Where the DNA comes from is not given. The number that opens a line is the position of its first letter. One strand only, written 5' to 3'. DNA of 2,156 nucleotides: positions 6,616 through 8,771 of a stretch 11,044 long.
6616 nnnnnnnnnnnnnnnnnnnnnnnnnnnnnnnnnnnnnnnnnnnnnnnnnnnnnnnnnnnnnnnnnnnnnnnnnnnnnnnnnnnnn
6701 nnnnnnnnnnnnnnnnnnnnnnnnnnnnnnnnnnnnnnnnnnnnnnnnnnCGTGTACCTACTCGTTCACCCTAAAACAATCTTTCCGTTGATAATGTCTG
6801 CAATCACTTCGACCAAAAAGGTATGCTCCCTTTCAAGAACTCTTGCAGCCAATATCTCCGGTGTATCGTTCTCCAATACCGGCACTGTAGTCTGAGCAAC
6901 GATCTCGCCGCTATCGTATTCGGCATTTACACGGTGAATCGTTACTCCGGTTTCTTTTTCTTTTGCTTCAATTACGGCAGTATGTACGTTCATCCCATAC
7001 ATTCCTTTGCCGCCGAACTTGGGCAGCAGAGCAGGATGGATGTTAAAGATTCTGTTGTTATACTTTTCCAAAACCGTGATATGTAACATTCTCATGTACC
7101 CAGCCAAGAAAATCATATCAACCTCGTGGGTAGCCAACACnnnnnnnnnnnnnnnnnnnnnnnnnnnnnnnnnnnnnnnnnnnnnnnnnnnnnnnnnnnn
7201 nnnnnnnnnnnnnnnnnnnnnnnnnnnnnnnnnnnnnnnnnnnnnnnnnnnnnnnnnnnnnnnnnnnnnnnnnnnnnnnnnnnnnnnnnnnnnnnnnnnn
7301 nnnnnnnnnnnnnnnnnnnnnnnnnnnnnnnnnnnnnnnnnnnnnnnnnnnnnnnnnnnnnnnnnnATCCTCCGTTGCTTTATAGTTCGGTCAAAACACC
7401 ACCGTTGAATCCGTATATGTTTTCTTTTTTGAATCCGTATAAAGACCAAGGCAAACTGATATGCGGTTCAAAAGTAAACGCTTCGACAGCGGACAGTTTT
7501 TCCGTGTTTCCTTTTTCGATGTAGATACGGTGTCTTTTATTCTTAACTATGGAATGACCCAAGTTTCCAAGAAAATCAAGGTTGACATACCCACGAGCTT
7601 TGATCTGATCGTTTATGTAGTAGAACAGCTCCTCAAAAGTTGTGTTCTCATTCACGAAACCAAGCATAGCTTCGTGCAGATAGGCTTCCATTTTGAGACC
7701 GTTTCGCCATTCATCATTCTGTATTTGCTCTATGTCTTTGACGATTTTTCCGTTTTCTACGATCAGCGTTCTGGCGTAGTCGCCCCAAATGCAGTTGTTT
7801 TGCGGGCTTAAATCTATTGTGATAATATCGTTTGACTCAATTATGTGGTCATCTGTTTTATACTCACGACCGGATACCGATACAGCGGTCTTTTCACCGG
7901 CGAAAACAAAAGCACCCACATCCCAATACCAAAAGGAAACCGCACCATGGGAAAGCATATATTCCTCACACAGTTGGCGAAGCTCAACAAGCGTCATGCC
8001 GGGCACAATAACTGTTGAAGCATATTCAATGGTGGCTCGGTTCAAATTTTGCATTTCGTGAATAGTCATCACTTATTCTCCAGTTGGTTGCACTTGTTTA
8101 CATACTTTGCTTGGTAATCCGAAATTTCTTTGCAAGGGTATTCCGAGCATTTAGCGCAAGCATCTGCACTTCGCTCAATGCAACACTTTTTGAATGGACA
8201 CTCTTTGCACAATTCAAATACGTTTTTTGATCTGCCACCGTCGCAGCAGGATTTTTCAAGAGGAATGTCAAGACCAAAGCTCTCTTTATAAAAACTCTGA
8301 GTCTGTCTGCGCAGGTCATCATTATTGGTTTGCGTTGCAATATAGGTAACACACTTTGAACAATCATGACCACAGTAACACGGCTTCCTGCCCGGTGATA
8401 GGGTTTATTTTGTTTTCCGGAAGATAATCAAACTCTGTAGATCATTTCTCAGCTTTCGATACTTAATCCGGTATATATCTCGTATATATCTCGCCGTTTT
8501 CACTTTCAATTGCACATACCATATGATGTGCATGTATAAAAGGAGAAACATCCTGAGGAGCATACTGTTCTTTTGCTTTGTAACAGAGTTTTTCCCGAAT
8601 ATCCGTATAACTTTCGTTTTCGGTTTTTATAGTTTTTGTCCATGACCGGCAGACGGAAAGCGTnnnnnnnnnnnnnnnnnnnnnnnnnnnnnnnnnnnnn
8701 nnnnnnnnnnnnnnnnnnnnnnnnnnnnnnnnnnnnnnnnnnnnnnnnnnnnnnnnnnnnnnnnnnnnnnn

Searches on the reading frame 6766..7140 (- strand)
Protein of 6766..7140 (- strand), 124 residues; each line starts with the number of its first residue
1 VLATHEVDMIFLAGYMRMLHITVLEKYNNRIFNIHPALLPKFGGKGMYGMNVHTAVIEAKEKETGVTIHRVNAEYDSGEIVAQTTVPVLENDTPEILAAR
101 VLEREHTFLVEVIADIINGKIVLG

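Call 6: search_protein_families(library=pfam, proteins=[window:6766-7140:-], max_evalue=0.01)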
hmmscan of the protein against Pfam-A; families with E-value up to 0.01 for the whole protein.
window:6766-7140:- (124 aa): 1 family
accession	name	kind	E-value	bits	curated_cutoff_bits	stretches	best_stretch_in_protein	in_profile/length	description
PF00551.24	Formyl_trans_N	-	2.8e-33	115.6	26.1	1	2-113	75-181/181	Formyl transferase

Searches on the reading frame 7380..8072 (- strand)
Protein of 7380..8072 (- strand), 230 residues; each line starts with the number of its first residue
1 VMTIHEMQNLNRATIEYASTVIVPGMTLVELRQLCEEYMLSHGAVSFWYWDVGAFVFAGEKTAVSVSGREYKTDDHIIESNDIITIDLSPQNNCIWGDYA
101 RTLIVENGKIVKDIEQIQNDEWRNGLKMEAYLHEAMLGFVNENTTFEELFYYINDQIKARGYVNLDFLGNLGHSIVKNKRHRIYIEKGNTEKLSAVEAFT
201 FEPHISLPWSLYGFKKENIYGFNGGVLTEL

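Call 6: search_protein_families(library=pfam, proteins=[window:7380-8072:-], max_evalue=0.01)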
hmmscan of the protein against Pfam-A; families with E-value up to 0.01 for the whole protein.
window:7380-8072:- (230 aa): 1 family
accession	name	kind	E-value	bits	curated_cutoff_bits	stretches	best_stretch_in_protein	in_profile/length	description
PF00557.29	Peptidase_M24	-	5.6e-16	59.4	23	1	4-208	3-193/208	Metallopeptidase family M24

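Call 25: search_protein_families(library=ncbifam, proteins=[window:7380-8069:-], max_evalue=0.01)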
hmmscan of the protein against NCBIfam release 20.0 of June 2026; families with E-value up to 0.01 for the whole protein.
window:7380-8069:- (229 aa): 2 families
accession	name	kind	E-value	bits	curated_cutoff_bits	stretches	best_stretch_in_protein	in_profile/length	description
TIGR00500.1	met_pdase_I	equivalog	7.5e-08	32.2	171.35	1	3-205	12-204/247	type I methionyl aminopeptidase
TIGR00501.1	met_pdase_II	equivalog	0.0024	17.5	222.65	1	11-174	16-168/295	type II methionyl aminopeptidase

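Call 30: find_homologous_proteins(query=window:7380-8069:-)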
Query window:7380-8069:- (229 aa): 2960 proteins with E <= 0.001 among 3020 candidates; the best 120 are listed.
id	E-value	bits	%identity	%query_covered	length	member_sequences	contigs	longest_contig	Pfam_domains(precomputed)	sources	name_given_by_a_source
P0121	7.0e-150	515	99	100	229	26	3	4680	PF00557.30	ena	-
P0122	7.4e-148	508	98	100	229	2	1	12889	PF00557.30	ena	-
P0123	2.4e-145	500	96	100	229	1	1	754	PF00557.30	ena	-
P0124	6.0e-145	499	95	100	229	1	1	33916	PF00557.30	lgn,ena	-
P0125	1.2e-144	498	95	100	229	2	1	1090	PF00557.30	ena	-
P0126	1.8e-144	497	95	100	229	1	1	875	PF00557.30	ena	-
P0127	2.2e-144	497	95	100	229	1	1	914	PF00557.30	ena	-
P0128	2.4e-144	497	95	100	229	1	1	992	PF00557.30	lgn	-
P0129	3.2e-144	497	95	100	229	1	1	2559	PF00557.30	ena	-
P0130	4.2e-144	496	95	100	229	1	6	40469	PF00557.30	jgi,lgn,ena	-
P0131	1.5e-143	494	95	100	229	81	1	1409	PF00557.30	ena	-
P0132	1.6e-143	494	94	100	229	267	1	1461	PF00557.30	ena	-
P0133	1.8e-143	494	94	100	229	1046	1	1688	PF00557.30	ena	-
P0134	4.5e-143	493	95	100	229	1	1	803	PF00557.30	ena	-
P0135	6.6e-143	492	97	98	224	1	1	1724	PF00557.30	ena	-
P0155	1.6e-136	471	90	100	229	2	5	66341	PF00557.30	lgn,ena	-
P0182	3.1e-127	441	84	100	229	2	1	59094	PF00557.30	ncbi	-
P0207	1.2e-118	413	81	97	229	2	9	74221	PF00557.30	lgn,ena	-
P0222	2.6e-115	402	76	100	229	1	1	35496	PF00557.30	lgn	-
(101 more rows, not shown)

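Call 31: find_encoding_contigs(protein=P0130, flank=5000, max_places=2)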
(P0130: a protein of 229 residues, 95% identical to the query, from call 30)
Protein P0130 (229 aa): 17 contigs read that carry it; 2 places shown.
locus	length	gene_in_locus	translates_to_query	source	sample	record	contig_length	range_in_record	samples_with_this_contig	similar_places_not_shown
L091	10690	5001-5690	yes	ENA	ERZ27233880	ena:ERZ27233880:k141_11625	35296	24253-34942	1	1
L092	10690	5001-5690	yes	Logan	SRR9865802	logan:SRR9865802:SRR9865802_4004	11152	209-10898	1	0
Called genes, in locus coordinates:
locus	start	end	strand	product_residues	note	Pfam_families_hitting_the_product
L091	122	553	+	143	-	PF08281:Sigma70_r4_2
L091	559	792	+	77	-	PF12645:HTH_16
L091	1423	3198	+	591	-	PF00239:Resolvase, PF07508:Recombinase, PF13408:Zn_ribbon_recom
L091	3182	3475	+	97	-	-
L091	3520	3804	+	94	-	-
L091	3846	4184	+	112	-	-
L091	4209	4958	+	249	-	-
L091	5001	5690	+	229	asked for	PF00557:Peptidase_M24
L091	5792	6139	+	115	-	-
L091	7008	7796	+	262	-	PF00583:Acetyltransf_1 (weak)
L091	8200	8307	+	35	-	-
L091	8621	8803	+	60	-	-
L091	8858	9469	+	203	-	PF11185:DUF2971 (weak)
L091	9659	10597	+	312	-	PF20586:DUF6788, PF02661:Fic (weak)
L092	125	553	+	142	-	PF08281:Sigma70_r4_2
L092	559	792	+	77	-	PF12645:HTH_16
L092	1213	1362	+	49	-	PF20612:SHOCT_2 (weak)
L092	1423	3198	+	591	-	PF00239:Resolvase, PF07508:Recombinase, PF13408:Zn_ribbon_recom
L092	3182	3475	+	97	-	-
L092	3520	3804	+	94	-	-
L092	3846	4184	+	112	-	-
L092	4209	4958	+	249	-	-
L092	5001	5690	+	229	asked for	PF00557:Peptidase_M24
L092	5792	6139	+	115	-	-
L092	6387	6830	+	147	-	PF00583:Acetyltransf_1, PF13673:Acetyltransf_10, PF13508:Acetyltransf_7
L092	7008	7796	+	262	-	PF00583:Acetyltransf_1 (weak)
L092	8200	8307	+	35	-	-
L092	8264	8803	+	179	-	-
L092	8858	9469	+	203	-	PF11185:DUF2971 (weak)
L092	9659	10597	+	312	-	PF20586:DUF6788, PF02661:Fic (weak)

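Call 32: find_encoding_contigs(protein=P0155, flank=5000, max_places=2)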
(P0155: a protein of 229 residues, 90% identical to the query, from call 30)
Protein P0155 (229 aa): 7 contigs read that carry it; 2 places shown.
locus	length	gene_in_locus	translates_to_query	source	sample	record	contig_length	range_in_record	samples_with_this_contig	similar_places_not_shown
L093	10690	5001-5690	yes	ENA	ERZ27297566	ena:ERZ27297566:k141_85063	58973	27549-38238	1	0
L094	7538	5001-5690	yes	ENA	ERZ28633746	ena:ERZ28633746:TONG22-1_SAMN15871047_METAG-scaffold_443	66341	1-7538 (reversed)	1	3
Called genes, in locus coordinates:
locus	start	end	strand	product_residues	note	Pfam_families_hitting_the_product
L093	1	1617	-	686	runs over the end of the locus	-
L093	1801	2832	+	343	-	PF05343:Peptidase_M42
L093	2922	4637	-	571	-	PF03485:Arg_tRNA_synt_N, PF00750:tRNA-synt_1d, PF05746:DALR_1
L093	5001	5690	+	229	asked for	PF00557:Peptidase_M24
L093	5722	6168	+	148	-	PF13420:Acetyltransf_4 (weak), PF13527:Acetyltransf_9, PF00583:Acetyltransf_1, PF13508:Acetyltransf_7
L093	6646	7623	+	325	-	PF12844:HTH_19 (weak), PF13560:HTH_31, PF01381:HTH_3, PF01209:Ubie_methyltran, PF08241:Methyltransf_11, PF08242:Methyltransf_12 (weak), PF13649:Methyltransf_25, PF13847:Methyltransf_31, +1 more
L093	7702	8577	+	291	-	PF12833:HTH_18, PF00165:HTH_AraC (weak), PF06445:GyrI-like, PF14526:Cass2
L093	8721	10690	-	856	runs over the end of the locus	PF02837:Glyco_hydro_2_N, PF22666:Glyco_hydro_2_N2, PF02836:Glyco_hydro_2_C, PF02929:Bgal_small_N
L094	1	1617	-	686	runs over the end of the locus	-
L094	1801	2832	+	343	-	PF05343:Peptidase_M42, PF01546:Peptidase_M20 (weak)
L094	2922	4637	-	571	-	PF03485:Arg_tRNA_synt_N, PF00750:tRNA-synt_1d, PF05746:DALR_1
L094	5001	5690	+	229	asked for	PF00557:Peptidase_M24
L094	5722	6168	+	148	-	PF13420:Acetyltransf_4 (weak), PF13527:Acetyltransf_9, PF00583:Acetyltransf_1, PF13508:Acetyltransf_7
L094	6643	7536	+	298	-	?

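Call 33: find_encoding_contigs(protein=P0182, flank=5000, max_places=2)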
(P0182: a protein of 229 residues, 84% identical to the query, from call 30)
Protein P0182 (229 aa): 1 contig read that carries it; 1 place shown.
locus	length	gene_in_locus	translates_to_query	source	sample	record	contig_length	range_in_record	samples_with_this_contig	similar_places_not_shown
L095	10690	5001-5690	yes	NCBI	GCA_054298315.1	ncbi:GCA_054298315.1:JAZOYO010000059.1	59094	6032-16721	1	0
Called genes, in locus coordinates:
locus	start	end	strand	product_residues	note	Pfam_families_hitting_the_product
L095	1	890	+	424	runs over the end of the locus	PF01547:SBP_bac_1, PF13531:SBP_bac_11, PF13416:SBP_bac_8, PF13343:SBP_bac_6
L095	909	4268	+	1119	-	PF02638:GHL10, PF13200:DUF4015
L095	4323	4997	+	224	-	PF13238:AAA_18 (weak)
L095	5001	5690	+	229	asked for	PF00557:Peptidase_M24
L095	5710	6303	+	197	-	PF00551:Formyl_trans_N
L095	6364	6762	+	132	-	PF00903:Glyoxalase, PF12681:Glyoxalase_2, PF18029:Glyoxalase_6 (weak)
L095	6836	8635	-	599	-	PF17297:PEPCK_N, PF00821:PEPCK_GTP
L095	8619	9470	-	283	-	PF00398:RrnaAD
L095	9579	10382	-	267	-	PF08331:QueG_DUF1730 (weak), PF13183:Fer4_8 (faint), PF13187:Fer4_9 (faint), PF13534:Fer4_17 (faint), PF25160:LdpA_Fe-S-bd (faint), PF13237:Fer4_10 (faint), PF12838:Fer4_7 (weak), PF13484:Fer4_16, +2 more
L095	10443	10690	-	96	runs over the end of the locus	PF01084:Ribosomal_S18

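Call 34: find_encoding_contigs(protein=P0207, flank=5000, max_places=2)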
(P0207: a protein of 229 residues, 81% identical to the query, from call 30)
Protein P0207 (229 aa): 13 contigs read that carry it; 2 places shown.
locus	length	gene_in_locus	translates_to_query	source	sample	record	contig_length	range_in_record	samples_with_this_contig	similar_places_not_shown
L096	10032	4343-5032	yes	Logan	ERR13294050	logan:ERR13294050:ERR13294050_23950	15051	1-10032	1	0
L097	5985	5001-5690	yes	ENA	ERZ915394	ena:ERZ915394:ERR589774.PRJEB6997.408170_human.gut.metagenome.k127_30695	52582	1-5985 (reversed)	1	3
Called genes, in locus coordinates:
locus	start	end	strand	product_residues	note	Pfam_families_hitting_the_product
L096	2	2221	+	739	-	?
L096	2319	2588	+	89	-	-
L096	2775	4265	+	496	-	PF05958:tRNA_U5-meth_tr, PF05175:MTS (weak), PF13847:Methyltransf_31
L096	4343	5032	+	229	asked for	PF00557:Peptidase_M24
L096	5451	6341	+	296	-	PF00135:COesterase, PF20434:BD-FAE, PF07859:Abhydrolase_3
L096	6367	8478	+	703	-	PF00015:MCPsignal, PF07238:PilZ (weak)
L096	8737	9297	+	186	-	-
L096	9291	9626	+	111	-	PF21812:DUF6881 (weak)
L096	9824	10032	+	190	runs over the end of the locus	-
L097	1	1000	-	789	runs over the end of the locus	PF00488:MutS_V, PF21007:FBF1 (weak), PF20297:MSSS, PF01713:Smr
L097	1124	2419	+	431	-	PF13365:Trypsin_2 (weak), PF00595:PDZ, PF13180:PDZ_2, PF17820:PDZ_6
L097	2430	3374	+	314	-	PF01966:HD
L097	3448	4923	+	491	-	PF01938:TRAM, PF05958:tRNA_U5-meth_tr, PF05175:MTS (weak), PF02475:TRM5-TYW2_MTfase (weak), PF13847:Methyltransf_31, PF13649:Methyltransf_25 (weak)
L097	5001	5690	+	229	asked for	PF00557:Peptidase_M24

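Call 35: find_encoding_contigs(protein=P0222, flank=5000, max_places=2)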
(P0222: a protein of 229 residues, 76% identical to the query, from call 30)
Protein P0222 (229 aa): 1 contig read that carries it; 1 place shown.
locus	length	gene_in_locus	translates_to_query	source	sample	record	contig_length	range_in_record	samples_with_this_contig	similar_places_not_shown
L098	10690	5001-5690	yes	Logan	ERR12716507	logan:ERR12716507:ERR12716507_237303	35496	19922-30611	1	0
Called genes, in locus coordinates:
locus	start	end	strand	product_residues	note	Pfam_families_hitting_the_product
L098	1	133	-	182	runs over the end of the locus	-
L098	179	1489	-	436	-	PF07949:YbbR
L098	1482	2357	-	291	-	PF19293:CdaA_N, PF02457:DAC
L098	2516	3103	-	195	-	PF13302:Acetyltransf_3, PF00583:Acetyltransf_1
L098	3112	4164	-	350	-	PF01408:GFO_IDH_MocA, PF02894:GFO_IDH_MocA_C, PF22725:GFO_IDH_MocA_C3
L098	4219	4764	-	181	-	PF00293:NUDIX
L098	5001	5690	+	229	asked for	PF00557:Peptidase_M24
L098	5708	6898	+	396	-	PF13439:Glyco_transf_4, PF13579:Glyco_trans_4_4, PF20706:GT4-conflict (weak), PF00534:Glycos_transf_1, PF13692:Glyco_trans_1_4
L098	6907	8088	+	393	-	PF13439:Glyco_transf_4, PF13579:Glyco_trans_4_4 (faint), PF20706:GT4-conflict (weak), PF00534:Glycos_transf_1, PF13692:Glyco_trans_1_4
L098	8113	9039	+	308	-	PF14305:ATPgrasp_TupA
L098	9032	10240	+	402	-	PF13439:Glyco_transf_4, PF13579:Glyco_trans_4_4 (faint), PF20706:GT4-conflict, PF00534:Glycos_transf_1, PF13692:Glyco_trans_1_4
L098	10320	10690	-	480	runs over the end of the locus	PF02386:TrkH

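Call 48: search_protein_families(library=pfam, proteins=[L095:4323-4997:+, L091:4209-4958:+, L091:5792-6139:+], max_evalue=0.01)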
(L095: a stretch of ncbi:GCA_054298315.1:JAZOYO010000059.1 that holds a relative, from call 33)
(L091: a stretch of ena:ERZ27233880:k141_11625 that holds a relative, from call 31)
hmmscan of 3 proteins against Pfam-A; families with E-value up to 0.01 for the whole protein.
L095:4323-4997:+ (224 aa): 1 family
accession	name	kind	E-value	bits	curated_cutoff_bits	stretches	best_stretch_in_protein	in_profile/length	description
PF13238.12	AAA_18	-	5.7e-06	27.3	29.4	1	19-158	2-117/128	AAA domain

L091:4209-4958:+ (249 aa): 0 families

L091:5792-6139:+ (115 aa): 0 families

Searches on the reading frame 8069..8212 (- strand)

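Call 6: search_protein_families(library=pfam, proteins=[window:8069-8212:-], max_evalue=0.01)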
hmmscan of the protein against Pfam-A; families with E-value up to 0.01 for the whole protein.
window:8069-8212:- (47 aa): 1 family
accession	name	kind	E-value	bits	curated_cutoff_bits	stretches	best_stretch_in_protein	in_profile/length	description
PF12675.12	DUF3795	-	0.00025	21.9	22.6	1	3-31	54-82/83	Protein of unknown function (DUF3795)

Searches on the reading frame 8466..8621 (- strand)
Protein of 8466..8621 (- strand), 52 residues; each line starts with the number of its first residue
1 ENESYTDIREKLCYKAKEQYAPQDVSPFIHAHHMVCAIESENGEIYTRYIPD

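Call 52: search_protein_representatives(protein=window:8466-8621:-)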
Query: 52 residues. Proteins with E-value up to 0.001 (for the whole library): 90; up to 1e-10: 12; up to 1e-30: 0. The best 90 are listed.
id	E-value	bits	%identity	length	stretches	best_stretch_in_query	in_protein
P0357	5.4e-29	113.7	100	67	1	1-52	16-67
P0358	3.0e-13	64.8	51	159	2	7-47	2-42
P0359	6.2e-13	63.8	72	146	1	7-49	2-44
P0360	9.5e-13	63.2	73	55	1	7-47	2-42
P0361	1.6e-12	62.5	65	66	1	7-49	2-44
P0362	1.6e-12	62.5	70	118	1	7-49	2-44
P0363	4.1e-12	61.2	63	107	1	4-49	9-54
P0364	9.4e-12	60.1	61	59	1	6-49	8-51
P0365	1.3e-11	59.6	62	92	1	3-49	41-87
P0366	8.3e-11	57.2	65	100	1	10-49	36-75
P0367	8.7e-11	57.1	62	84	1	6-47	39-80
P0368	9.5e-11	57.0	65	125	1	7-49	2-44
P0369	1.5e-10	56.4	65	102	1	7-49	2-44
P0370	2.1e-10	55.9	63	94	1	7-49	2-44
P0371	2.9e-10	55.5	65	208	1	7-49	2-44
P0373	5.4e-10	54.6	63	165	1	7-49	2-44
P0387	1.0e-08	50.6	60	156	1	7-49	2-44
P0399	2.1e-07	46.6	63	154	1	7-49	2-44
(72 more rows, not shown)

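Call 53: search_protein_families(library=pfam, proteins=[P0359, P0358, P0373, P0368, P0387, P0371, P0399], max_evalue=0.01)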
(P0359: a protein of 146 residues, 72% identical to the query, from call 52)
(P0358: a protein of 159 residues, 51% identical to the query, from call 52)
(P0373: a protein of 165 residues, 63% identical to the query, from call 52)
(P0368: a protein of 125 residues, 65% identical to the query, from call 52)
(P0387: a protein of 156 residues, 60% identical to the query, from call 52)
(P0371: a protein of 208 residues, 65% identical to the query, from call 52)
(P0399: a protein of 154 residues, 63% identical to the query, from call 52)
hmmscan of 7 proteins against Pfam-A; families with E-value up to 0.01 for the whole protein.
P0359 (146 aa): 1 family
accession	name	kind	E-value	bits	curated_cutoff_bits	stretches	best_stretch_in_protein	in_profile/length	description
PF00383.29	dCMP_cyt_deam_1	-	1e-05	25.8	25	1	28-108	25-95/102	Cytidine and deoxycytidylate deaminase zinc-binding region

P0358 (159 aa): 1 family
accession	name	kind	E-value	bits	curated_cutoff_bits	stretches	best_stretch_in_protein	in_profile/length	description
PF01207.24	Dus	-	8.4e-27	94.5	20.4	1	37-149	190-302/311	Dihydrouridine synthase (Dus)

P0373 (165 aa): 1 family
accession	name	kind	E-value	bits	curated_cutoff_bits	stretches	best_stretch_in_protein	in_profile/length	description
PF00383.29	dCMP_cyt_deam_1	-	0.00047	20.4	25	1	27-104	24-93/102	Cytidine and deoxycytidylate deaminase zinc-binding region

P0368 (125 aa): 0 families

P0387 (156 aa): 0 families

P0371 (208 aa): 1 family
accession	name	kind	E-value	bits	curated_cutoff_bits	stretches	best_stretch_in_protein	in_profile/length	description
PF00383.29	dCMP_cyt_deam_1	-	0.00015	22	25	1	27-104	24-93/102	Cytidine and deoxycytidylate deaminase zinc-binding region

P0399 (154 aa): 0 families
